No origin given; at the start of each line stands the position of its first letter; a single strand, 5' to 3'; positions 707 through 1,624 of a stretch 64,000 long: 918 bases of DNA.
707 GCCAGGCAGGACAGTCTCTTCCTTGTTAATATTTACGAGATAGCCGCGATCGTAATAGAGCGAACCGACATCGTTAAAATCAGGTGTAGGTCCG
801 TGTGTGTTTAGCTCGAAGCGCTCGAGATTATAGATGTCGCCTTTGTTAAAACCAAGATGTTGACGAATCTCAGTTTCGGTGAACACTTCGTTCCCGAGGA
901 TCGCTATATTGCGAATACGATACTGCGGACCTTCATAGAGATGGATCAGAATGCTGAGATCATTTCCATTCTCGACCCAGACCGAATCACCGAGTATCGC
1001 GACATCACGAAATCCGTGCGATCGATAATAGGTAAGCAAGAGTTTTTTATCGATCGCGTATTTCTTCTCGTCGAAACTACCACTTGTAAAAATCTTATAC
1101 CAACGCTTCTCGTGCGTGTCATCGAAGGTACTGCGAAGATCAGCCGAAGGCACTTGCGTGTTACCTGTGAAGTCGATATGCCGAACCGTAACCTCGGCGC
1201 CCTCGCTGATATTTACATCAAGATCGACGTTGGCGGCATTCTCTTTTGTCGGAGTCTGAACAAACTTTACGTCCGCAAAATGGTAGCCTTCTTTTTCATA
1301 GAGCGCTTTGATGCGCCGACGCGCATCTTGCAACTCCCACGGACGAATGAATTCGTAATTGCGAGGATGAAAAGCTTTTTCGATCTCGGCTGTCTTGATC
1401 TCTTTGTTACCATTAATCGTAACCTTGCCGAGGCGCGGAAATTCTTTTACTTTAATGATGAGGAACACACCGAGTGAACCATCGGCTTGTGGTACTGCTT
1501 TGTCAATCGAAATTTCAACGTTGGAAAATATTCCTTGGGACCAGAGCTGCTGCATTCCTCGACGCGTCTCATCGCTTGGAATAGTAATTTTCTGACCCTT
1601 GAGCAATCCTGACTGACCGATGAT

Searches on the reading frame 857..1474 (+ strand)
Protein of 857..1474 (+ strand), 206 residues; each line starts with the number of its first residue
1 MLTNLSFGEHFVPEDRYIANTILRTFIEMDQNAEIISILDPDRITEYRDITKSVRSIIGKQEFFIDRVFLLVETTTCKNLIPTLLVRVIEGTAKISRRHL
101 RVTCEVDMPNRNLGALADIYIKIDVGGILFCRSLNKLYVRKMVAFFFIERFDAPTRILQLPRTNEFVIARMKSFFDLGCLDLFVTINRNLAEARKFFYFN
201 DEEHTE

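Call 41: find_encoding_contigs(protein=window:857-1474:+, flank=10000, max_places=3)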
Protein window:857-1474:+ (206 aa): no gene with exactly this product is on record in the collection.
